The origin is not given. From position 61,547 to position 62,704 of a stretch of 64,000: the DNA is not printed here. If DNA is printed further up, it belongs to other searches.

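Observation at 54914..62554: Four paralogous coiled-coil proteins bracketing a receptor-like membrane protein / DtxR / polytopic membrane protein operon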

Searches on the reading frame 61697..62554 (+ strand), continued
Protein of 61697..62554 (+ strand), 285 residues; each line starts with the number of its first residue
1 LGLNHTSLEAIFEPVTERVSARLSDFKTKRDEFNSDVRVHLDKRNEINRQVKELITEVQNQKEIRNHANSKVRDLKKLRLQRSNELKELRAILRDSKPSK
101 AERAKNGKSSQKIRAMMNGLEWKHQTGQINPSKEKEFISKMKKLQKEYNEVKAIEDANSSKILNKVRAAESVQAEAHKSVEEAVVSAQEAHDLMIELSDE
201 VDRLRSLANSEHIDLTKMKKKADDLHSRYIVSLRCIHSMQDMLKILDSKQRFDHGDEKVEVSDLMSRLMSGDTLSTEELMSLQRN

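Call 83: search_protein_families(library=pfam, proteins=[P0362, P0419, P0329, P0364, P0373, P0376, P0380, P0347, P0297, P0302], max_evalue=0.0001)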
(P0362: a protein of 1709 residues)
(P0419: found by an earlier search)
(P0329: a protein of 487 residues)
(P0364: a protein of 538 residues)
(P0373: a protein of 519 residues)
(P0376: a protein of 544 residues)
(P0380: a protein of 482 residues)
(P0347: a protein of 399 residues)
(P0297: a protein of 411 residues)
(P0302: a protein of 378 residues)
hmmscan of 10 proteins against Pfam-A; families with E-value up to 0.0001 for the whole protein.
P0362 (1709 aa): 1 family
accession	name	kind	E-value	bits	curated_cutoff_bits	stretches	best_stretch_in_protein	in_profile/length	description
PF24883.2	NPHP3_N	-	5.1e-05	24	24.8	0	481-598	23-150/164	Nephrocystin 3, N-terminal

P0419 (1327 aa): 1 family
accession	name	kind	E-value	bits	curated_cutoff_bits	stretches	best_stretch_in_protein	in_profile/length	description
PF23435.1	DUF7121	-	2.1e-05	24.5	29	1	986-1232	41-274/307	Family of unknown function (DUF7121)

P0329 (487 aa): 2 families
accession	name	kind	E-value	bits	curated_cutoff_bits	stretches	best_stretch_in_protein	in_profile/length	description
PF11977.14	RNase_Zc3h12a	-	2.4e-08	34.3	23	1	9-153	2-143/154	Zc3h12a-like Ribonuclease NYN domain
PF23435.1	DUF7121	-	3e-07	30.6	29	0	282-384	174-275/307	Family of unknown function (DUF7121)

P0364 (538 aa): 3 families
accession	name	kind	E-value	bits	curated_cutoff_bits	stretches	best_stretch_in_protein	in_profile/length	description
PF11977.14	RNase_Zc3h12a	-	2e-11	44.3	23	1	7-144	3-142/154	Zc3h12a-like Ribonuclease NYN domain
PF02037.33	SAP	-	6.6e-08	32.4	23.9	1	498-529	2-33/37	SAP domain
PF16953.11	PRORP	-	5.9e-06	26.5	39.1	1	6-130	62-187/242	Protein-only RNase P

P0373 (519 aa): 2 families
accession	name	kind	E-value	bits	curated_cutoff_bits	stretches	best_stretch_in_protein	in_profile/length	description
PF23435.1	DUF7121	-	8e-13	48.9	29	2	327-393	185-251/307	Family of unknown function (DUF7121)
PF11977.14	RNase_Zc3h12a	-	5.4e-10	39.7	23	1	12-150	3-139/154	Zc3h12a-like Ribonuclease NYN domain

P0376 (544 aa): 1 family
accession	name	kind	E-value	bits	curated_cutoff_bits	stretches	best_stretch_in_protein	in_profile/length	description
PF11977.14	RNase_Zc3h12a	-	6.5e-10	39.4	23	1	10-150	2-143/154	Zc3h12a-like Ribonuclease NYN domain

P0380 (482 aa): 0 families

P0347 (399 aa): 2 families
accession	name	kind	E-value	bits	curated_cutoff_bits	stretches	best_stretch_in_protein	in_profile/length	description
PF23435.1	DUF7121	-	1.3e-32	113.8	29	1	16-248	27-261/307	Family of unknown function (DUF7121)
PF02403.27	Seryl_tRNA_N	-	6.4e-05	23.6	28.2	1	56-134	23-104/108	Seryl-tRNA synthetase N-terminal domain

P0297 (411 aa): 1 family
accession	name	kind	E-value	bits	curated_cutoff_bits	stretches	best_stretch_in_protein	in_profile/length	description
PF02037.33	SAP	-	1.5e-05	24.9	23.9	0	376-401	7-32/37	SAP domain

P0302 (378 aa): 1 family
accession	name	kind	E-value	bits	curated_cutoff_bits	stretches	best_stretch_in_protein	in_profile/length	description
PF23435.1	DUF7121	-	8.5e-35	121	29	1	158-374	41-255/307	Family of unknown function (DUF7121)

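Call 84: list_cluster_members(proteins=[P0329, P0364, P0373, P0376, P0297, P0380, P0347, P0302, P0272, P0359])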
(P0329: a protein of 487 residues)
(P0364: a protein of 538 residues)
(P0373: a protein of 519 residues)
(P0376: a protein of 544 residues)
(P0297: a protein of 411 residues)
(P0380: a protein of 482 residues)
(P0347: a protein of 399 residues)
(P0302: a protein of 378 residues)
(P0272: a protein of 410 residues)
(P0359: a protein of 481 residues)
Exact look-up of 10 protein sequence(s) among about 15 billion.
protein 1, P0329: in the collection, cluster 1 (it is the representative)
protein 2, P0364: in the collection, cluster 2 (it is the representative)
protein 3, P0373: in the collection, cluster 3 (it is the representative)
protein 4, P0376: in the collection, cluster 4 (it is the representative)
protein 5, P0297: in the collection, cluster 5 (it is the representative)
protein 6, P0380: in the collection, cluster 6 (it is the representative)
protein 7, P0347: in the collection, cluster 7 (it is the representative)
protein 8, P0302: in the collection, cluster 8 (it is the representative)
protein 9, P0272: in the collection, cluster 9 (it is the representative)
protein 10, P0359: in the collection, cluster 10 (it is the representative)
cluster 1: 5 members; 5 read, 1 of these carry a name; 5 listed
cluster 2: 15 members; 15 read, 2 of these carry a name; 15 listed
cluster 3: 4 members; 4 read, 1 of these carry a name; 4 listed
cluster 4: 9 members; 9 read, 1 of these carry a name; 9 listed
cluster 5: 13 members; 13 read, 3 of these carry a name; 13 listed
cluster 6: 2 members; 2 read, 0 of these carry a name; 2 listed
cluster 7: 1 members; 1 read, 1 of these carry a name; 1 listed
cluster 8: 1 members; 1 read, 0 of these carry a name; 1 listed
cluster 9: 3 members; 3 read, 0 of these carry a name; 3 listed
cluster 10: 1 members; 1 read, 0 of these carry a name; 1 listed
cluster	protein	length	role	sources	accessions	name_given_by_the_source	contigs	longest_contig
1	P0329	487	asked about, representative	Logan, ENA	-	-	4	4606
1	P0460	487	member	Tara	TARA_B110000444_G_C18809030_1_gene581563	strand:- start:213 stop:1676 length:1464 start_codon:yes stop_codon:yes gene_type:complete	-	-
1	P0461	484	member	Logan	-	-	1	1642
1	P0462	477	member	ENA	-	-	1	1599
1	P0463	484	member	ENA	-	-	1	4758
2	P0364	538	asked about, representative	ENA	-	-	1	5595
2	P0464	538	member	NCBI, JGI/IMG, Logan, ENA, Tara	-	strand:- start:1221 stop:2837 length:1617 start_codon:yes stop_codon:yes ...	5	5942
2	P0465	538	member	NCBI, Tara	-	strand:- start:364 stop:1980 length:1617 start_codon:yes stop_codon:yes gene_type:complete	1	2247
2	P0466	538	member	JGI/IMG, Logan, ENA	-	-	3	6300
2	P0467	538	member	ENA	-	-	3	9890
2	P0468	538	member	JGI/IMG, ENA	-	-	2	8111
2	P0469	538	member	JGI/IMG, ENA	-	-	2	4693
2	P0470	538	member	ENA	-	-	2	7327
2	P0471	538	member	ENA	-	-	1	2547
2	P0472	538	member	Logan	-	-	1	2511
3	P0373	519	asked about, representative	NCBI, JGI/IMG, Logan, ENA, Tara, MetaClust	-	strand:- start:381 stop:1940 length:1560 start_codon:yes stop_codon:yes gene_type:complete | TARA_152_SRF_0.22-3_scaffold130539_1_gene113279 COG1340 K01079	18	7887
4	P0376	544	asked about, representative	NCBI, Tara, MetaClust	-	strand:+ start:128 stop:1762 length:1635 start_codon:yes stop_codon:yes gene_type:complete | TARA_102_DCM_0.22-3_scaffold365295_1_gene386126 "" ""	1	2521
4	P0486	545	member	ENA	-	-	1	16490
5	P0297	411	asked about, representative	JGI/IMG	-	uncharacterized coiled-coil DUF342 family protein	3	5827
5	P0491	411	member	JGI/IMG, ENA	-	-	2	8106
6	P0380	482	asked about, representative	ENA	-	-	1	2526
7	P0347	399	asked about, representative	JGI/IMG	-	uncharacterized coiled-coil DUF342 family protein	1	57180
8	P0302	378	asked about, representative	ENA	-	-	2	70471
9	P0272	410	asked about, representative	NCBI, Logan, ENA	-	-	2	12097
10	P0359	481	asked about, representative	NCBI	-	-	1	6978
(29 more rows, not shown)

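Call 86: find_encoding_contigs(protein=P0486, flank=8000, max_places=2)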
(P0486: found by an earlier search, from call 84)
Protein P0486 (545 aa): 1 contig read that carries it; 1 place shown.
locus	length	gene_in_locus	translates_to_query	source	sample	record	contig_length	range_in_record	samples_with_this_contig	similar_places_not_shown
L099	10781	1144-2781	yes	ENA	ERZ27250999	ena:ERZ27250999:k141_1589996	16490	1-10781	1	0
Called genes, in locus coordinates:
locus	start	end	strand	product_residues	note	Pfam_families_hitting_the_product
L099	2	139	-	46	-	?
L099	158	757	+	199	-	PF00117:GATase, PF07722:Peptidase_C26 (weak)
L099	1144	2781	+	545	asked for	PF11977:RNase_Zc3h12a, PF23435:DUF7121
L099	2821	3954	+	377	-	PF03215:Rad17 (weak), PF13191:AAA_16 (faint), PF00004:AAA (weak), PF08542:Rep_fac_C (weak)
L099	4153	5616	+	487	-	-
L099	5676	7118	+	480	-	PF00890:FAD_binding_2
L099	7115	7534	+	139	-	PF11969:DcpS_C, PF01230:HIT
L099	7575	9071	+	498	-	PF01553:Acyltransferase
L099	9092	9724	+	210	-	PF10061:DUF2299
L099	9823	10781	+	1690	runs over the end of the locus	PF10633:NPCBM_assoc (faint), PF07705:CARDB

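Call 88: find_encoding_contigs(protein=P0467, flank=8000, max_places=3)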
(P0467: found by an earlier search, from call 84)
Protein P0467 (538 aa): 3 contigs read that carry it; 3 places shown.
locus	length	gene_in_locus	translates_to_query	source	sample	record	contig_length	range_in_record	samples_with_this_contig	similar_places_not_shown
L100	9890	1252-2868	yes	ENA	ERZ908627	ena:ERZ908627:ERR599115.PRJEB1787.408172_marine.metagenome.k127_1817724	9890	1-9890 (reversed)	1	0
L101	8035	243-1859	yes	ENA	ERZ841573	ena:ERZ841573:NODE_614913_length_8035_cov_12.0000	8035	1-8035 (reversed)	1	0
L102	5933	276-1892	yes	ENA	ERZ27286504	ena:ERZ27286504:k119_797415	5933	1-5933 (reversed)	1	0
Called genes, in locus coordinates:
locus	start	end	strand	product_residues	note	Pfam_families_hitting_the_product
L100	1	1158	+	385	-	?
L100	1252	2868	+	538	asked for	PF11977:RNase_Zc3h12a, PF16953:PRORP (weak), PF23435:DUF7121, PF02037:SAP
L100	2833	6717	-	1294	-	PF07498:Rho_N (weak)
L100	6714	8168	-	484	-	PF02310:B12-binding (faint), PF04055:Radical_SAM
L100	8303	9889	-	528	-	?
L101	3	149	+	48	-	?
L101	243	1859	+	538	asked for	PF11977:RNase_Zc3h12a, PF16953:PRORP (weak), PF23435:DUF7121, PF02037:SAP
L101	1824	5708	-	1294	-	PF07498:Rho_N (weak)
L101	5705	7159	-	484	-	PF02310:B12-binding (faint), PF04055:Radical_SAM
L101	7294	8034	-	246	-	?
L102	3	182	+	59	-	?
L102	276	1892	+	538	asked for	PF11977:RNase_Zc3h12a, PF16953:PRORP (weak), PF23435:DUF7121, PF02037:SAP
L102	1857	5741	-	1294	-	PF07498:Rho_N (weak)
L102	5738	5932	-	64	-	?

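Call 89: find_encoding_contigs(protein=P0373, flank=8000, max_places=3)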
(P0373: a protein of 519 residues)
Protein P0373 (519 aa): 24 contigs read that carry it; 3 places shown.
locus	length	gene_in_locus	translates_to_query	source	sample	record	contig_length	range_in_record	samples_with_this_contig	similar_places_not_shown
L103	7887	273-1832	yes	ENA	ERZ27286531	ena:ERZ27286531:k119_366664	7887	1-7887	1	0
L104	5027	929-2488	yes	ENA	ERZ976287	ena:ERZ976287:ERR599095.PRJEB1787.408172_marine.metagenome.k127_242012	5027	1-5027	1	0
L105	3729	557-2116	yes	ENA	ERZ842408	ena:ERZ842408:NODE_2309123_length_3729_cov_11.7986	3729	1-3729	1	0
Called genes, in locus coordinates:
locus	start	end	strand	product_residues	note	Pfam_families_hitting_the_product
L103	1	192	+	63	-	?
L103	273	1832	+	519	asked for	PF11977:RNase_Zc3h12a, PF23435:DUF7121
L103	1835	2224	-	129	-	PF18477:PIN_9 (weak)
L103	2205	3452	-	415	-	PF00009:GTP_EFTU, PF09173:eIF2_C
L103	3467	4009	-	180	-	PF01092:Ribosomal_S6e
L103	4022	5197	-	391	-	PF13191:AAA_16, PF05729:NACHT (weak), PF13401:AAA_22, PF22703:Cdc6_lid, PF09079:WHD_Cdc6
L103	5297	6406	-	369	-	PF01866:Diphthamide_syn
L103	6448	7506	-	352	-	PF00296:Bac_luciferase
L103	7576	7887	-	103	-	?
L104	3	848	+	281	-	?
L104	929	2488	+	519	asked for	PF11977:RNase_Zc3h12a, PF23435:DUF7121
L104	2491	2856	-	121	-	PF18477:PIN_9 (weak)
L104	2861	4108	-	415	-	PF00009:GTP_EFTU, PF09173:eIF2_C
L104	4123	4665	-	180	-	PF01092:Ribosomal_S6e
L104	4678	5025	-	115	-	?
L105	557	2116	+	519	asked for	PF11977:RNase_Zc3h12a, PF23435:DUF7121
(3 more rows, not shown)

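Call 90: find_encoding_contigs(protein=P0491, flank=8000, max_places=3)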
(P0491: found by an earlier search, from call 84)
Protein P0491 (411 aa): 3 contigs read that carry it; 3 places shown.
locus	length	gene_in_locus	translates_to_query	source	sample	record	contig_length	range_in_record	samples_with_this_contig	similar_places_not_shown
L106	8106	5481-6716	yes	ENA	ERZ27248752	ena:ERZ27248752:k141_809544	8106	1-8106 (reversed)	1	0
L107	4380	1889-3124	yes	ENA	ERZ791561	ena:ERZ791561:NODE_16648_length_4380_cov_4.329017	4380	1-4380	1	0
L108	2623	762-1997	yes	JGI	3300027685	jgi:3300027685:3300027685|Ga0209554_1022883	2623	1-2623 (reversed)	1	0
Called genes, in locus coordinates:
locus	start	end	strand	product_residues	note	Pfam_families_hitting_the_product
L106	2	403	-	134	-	?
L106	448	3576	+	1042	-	PF13091:PLDc_2, PF00270:DEAD (weak), PF04851:ResIII, PF00176:SNF2-rel_dom (weak), PF00271:Helicase_C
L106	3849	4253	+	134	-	-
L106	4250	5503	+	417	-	PF11977:RNase_Zc3h12a (weak), PF02037:SAP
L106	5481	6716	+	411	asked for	PF23435:DUF7121, PF02037:SAP (faint)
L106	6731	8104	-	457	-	?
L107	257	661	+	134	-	-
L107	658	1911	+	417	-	PF11977:RNase_Zc3h12a (weak), PF02037:SAP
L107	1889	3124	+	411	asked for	PF23435:DUF7121, PF02037:SAP (faint)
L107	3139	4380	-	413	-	?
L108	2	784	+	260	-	?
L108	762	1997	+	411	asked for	PF23435:DUF7121, PF02037:SAP (faint)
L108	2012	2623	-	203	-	?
